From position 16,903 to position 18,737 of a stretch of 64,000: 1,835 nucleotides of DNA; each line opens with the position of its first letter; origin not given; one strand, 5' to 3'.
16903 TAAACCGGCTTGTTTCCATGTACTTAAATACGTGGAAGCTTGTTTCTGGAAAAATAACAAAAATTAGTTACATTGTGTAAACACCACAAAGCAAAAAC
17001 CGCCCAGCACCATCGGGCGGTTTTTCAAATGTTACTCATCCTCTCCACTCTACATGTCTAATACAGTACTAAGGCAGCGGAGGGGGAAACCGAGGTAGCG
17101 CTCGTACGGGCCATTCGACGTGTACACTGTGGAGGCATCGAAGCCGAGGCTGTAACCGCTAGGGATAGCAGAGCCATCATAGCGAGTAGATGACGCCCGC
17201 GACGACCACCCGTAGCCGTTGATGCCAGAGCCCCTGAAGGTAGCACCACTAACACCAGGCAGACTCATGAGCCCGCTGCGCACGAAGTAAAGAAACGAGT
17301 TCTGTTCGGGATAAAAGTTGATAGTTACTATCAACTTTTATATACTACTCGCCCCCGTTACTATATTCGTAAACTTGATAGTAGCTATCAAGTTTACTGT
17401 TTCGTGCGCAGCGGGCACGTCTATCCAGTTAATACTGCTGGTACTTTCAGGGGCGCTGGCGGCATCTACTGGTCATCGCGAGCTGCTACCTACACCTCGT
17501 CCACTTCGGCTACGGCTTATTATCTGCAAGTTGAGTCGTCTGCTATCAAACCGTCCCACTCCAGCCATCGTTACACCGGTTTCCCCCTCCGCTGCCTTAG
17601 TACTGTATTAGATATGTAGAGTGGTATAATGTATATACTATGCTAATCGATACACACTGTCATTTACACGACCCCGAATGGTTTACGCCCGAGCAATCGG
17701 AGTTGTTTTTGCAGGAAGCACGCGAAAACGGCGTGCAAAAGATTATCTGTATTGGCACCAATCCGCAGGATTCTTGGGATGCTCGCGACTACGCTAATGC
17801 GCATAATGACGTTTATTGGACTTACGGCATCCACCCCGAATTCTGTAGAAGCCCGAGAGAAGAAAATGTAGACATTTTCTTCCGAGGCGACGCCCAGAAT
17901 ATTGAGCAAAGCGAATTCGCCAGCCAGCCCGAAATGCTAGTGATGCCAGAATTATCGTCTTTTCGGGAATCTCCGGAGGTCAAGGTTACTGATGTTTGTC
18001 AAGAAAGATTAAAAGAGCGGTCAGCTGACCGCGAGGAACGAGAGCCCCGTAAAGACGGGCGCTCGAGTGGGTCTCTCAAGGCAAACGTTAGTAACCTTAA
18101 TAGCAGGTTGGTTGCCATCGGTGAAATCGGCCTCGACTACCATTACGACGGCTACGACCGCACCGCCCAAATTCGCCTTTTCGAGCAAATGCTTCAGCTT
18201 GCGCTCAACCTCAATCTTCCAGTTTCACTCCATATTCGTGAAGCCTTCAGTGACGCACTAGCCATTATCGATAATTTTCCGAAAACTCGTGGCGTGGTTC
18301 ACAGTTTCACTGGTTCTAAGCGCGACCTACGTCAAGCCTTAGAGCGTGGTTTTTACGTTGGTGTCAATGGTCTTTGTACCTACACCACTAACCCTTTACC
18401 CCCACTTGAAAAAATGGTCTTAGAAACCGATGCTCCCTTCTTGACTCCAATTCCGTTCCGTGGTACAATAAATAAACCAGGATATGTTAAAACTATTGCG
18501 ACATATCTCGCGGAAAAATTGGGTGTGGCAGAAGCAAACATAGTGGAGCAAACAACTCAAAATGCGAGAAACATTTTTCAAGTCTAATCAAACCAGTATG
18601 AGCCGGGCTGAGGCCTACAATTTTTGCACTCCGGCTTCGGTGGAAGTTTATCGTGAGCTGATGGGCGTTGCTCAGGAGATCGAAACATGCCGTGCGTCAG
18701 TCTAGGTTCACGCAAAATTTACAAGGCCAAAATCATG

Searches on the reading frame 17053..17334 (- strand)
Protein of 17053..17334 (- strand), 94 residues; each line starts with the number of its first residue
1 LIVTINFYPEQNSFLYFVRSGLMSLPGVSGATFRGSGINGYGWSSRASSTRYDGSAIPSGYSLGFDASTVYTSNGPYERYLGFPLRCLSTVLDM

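Call 14: search_protein_families(library=pfam, proteins=[window:17053-17334:-], max_evalue=10)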
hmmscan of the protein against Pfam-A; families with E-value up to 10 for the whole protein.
seq(94 aa): 0 families

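Call 15: search_protein_families(library=ncbifam, proteins=[window:17053-17334:-], max_evalue=10)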
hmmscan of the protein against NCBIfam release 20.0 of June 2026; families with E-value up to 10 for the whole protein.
seq(94 aa): 0 families

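Call 17: find_homologous_proteins(query=window:17053-17286:-, max_evalue=0.01)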
Query seq(78 aa) (78 aa): 117 proteins with E <= 0.01 among 123 candidates.
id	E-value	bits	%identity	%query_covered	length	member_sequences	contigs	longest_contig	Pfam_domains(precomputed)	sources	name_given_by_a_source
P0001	1.6e-38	148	100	90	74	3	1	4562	-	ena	-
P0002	1.6e-32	129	80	95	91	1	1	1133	-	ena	-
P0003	3.6e-32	128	84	87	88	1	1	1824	-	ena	-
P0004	2.2e-31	125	79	100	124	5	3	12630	-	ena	-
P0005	3.6e-30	121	79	100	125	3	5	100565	-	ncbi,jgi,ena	jgi:hypothetical protein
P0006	1.1e-29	120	77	100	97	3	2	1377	-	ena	-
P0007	2.4e-29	119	78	100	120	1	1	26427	-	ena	-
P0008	6.0e-29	117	73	100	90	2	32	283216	-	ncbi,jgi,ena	jgi:hypothetical protein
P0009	1.4e-28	116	77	100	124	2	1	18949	-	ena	-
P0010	2.2e-28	116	72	100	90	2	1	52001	-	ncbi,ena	-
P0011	3.9e-28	115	74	95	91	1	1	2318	-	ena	-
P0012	3.1e-27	112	73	100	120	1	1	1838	-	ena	-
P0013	6.7e-27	111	71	100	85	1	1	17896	-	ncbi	-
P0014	7.3e-27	111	75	92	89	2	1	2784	-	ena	-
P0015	1.0e-26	110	72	100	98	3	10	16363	-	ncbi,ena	-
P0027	3.4e-21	93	64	100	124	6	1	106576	-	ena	-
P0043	2.9e-18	84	59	100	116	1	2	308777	-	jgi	-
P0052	2.6e-15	74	60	100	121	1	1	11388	-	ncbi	-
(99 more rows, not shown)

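Call 20: find_encoding_contigs(protein=P0043, flank=10000, max_places=3)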
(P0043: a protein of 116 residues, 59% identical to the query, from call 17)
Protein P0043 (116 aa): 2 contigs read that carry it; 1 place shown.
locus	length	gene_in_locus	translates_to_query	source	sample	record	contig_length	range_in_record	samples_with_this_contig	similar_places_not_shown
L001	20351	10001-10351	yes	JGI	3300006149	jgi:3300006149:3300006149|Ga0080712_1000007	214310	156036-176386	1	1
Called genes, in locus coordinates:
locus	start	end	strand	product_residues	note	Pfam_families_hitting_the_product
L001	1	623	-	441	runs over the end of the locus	-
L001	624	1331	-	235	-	PF00005:ABC_tran, PF13304:AAA_21 (faint)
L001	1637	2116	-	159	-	-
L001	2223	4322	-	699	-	PF00009:GTP_EFTU, PF03144:GTP_EFTU_D2, PF22042:EF-G_D2, PF14492:EFG_III, PF16658:RF3_C (weak), PF03764:EFG_IV, PF00679:EFG_C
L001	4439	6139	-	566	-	PF00580:UvrD-helicase, PF13245:AAA_19, PF13361:UvrD_C, PF13538:UvrD_C_2 (weak)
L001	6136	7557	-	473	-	PF02934:GatB_N, PF02637:GatB_Yqey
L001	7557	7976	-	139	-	-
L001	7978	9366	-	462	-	PF01425:Amidase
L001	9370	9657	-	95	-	PF02686:GatC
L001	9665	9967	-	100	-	-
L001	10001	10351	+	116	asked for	-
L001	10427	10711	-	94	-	-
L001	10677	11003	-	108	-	-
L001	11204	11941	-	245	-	-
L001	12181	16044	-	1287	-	PF04997:RNA_pol_Rpb1_1, PF00623:RNA_pol_Rpb1_2, PF04983:RNA_pol_Rpb1_3, PF04998:RNA_pol_Rpb1_5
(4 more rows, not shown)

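Call 21: find_encoding_contigs(protein=P0052, flank=10000, max_places=3)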
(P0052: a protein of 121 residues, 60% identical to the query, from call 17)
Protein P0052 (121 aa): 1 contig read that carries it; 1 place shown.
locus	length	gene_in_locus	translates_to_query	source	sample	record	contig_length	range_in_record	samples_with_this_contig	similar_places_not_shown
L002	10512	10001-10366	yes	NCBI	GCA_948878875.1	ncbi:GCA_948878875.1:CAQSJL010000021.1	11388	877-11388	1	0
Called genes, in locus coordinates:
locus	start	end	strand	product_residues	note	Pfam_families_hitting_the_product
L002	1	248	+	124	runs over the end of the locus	-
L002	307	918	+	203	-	-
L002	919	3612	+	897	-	PF26449:DUF8128, PF02534:T4SS-DNA_transf (weak), PF12696:TraG-D_C (faint)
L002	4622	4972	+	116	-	PF04221:RelB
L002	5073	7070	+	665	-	PF02518:HATPase_c, PF00204:DNA_gyraseB, PF01751:Toprim, PF00986:DNA_gyraseB_C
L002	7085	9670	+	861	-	PF00521:DNA_topoisoIV, PF03989:DNA_gyraseA_C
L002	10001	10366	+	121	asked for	-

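Call 68: find_encoding_contigs(protein=P0005, flank=2500, max_places=4)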
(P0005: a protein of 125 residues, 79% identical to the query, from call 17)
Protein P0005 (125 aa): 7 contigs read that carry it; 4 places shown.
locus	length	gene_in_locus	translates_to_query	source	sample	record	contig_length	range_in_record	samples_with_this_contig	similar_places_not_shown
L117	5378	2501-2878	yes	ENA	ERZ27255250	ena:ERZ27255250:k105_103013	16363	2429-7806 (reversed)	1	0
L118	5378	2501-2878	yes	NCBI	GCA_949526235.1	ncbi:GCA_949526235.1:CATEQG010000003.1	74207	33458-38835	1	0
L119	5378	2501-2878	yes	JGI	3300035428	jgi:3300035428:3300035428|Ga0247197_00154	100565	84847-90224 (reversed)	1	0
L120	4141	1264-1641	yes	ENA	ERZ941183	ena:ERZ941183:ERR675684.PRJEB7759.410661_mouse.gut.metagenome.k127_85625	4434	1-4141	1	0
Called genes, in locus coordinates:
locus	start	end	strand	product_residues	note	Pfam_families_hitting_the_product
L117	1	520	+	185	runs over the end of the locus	PF01029:NusB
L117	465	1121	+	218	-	PF00293:NUDIX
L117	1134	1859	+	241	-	PF22935:RM44_endonuclase, PF14622:Ribonucleas_3_3, PF00636:Ribonuclease_3, PF00035:dsrm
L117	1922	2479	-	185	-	-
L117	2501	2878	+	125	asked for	-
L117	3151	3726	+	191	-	PF00293:NUDIX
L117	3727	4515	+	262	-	PF13472:Lipase_GDSL_2 (weak)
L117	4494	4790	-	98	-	-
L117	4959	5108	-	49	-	-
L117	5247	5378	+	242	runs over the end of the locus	-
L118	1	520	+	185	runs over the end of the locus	PF01029:NusB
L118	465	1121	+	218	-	PF00293:NUDIX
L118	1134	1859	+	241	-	PF22935:RM44_endonuclase, PF14622:Ribonucleas_3_3, PF00636:Ribonuclease_3, PF00035:dsrm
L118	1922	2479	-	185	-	-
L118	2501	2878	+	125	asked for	-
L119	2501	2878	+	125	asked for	-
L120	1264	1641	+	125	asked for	-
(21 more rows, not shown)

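Call 69: find_encoding_contigs(protein=P0004, flank=2500, max_places=3)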
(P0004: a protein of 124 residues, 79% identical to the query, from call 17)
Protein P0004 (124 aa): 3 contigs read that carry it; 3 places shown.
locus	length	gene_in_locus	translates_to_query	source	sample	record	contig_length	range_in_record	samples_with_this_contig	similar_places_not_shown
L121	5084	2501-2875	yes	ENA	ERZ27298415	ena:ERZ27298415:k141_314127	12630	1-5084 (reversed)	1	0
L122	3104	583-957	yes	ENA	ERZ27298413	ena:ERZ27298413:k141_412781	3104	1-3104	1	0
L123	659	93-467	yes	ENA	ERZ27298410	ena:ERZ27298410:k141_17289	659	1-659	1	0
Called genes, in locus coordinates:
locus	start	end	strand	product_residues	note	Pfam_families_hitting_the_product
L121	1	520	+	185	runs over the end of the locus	PF01029:NusB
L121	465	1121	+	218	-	PF00293:NUDIX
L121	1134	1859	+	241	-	PF22935:RM44_endonuclase, PF14622:Ribonucleas_3_3, PF00636:Ribonuclease_3, PF00035:dsrm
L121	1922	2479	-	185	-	-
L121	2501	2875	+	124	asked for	-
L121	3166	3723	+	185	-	PF00293:NUDIX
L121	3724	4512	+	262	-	PF13472:Lipase_GDSL_2 (weak)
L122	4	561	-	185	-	-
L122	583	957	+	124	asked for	-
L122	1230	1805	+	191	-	PF00293:NUDIX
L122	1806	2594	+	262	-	PF13472:Lipase_GDSL_2 (weak)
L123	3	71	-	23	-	?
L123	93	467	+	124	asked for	-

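Call 70: find_encoding_contigs(protein=P0027, flank=2500, max_places=3)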
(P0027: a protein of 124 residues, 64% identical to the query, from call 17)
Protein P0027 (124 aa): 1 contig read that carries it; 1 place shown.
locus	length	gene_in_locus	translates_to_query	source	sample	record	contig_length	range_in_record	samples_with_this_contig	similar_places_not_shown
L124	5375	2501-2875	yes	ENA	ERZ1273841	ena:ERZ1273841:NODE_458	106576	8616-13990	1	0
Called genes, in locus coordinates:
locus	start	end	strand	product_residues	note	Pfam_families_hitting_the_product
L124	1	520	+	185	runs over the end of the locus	PF01029:NusB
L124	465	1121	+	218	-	PF00293:NUDIX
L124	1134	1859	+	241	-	PF22935:RM44_endonuclase, PF14622:Ribonucleas_3_3, PF00636:Ribonuclease_3, PF00035:dsrm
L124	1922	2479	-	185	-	-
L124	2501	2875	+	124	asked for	-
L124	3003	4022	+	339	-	PF00579:tRNA-synt_1b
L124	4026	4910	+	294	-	PF01479:S4 (weak), PF00849:PseudoU_synth_2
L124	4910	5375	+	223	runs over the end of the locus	PF13177:DNA_pol3_delta2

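Call 80: predict_structure(alignment_id=A3)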
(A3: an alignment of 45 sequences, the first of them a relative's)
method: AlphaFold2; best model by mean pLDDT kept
length: 121 residues; sequences in the alignment: 45
mean_pLDDT: 44.4   pTM: 0.20
mean pLDDT of the five models: 44.4, 42.5, 41.9, 39.4, 38.9
residues with pLDDT >= 90: 0; 70-90: 0; 50-70: 19; < 50: 102
segments of 3 or more residues with pLDDT < 50: 1-14, 17-22, 24-32, 34-54, 57-74, 87-102, 104-121
pLDDT, mean of each block of 10 residues (from residue 1): 35 47 45 43 41 44 42 54 55 42 44 42 33
secondary structure, 60 per line:
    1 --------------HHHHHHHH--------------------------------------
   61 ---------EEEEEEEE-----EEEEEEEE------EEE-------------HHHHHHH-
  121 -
elements in order: H15-22 E70-77 E83-90 E97-99 H113-119

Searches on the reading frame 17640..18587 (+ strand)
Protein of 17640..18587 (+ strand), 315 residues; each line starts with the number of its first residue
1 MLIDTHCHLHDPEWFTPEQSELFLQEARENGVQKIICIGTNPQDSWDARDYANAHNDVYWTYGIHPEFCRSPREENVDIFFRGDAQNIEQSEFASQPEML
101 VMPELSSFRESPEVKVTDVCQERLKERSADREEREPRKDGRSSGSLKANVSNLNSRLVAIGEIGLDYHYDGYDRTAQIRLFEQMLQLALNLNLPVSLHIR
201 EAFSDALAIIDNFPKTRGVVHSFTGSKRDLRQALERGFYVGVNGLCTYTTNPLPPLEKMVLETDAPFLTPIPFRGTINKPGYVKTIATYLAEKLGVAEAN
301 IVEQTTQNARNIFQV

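Call 42: find_encoding_contigs(protein=window:17640-18587:+, flank=3000, max_places=10)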
Protein window:17640-18587:+ (315 aa): 21 contigs read that carry it; 7 places shown.
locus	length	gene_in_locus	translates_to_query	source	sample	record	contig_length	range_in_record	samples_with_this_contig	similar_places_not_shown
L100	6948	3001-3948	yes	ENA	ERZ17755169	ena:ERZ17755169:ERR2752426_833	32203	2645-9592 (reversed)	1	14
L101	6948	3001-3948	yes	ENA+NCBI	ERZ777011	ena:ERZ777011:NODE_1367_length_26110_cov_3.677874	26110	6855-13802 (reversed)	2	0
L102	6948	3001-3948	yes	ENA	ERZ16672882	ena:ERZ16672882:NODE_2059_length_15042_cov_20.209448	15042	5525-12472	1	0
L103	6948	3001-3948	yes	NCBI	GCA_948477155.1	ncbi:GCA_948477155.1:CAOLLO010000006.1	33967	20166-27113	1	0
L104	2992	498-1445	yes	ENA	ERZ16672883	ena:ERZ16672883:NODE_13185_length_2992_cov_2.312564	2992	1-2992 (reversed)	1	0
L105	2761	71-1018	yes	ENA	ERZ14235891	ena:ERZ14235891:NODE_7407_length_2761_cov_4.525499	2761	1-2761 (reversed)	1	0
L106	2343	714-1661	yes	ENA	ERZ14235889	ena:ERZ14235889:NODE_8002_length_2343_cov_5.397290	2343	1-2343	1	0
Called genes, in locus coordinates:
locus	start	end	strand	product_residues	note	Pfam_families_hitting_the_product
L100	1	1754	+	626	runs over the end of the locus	PF00009:GTP_EFTU, PF01926:MMR_HSR1 (weak), PF22042:EF-G_D2 (faint), PF03144:GTP_EFTU_D2, PF00679:EFG_C, PF21018:BipA_C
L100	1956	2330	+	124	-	-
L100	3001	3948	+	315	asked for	PF01026:TatD_DNase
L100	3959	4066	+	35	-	-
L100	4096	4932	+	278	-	-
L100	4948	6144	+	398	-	PF00266:Aminotran_5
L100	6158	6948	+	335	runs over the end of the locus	PF03054:tRNA_Me_trans, PF20259:tRNA_Me_trans_M, PF20258:tRNA_Me_trans_C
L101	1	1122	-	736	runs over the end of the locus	PF00580:UvrD-helicase, PF01443:Viral_helicase1 (faint), PF13245:AAA_19, PF13604:AAA_30 (faint), PF13361:UvrD_C, PF13538:UvrD_C_2 (weak)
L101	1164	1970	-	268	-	PF13462:Thioredoxin_4, PF13743:Thioredoxin_5 (faint)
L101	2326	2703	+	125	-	PF10881:DUF2726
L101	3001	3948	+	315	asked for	PF01026:TatD_DNase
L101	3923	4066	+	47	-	-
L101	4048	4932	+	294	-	-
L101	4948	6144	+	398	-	PF00266:Aminotran_5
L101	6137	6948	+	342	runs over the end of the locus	PF03054:tRNA_Me_trans, PF20259:tRNA_Me_trans_M, PF20258:tRNA_Me_trans_C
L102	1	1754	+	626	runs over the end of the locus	PF00009:GTP_EFTU, PF01926:MMR_HSR1 (weak), PF22042:EF-G_D2 (faint), PF03144:GTP_EFTU_D2, PF00679:EFG_C, PF21018:BipA_C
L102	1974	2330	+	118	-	-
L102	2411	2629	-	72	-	-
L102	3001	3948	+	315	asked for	PF01026:TatD_DNase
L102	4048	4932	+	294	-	-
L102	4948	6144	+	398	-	PF00266:Aminotran_5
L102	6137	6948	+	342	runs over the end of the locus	PF03054:tRNA_Me_trans, PF20259:tRNA_Me_trans_M, PF20258:tRNA_Me_trans_C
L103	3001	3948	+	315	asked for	PF01026:TatD_DNase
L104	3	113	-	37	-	?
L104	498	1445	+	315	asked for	PF01026:TatD_DNase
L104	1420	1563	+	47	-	-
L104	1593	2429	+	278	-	-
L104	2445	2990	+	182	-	?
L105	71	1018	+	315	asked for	PF01026:TatD_DNase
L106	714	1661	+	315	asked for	PF01026:TatD_DNase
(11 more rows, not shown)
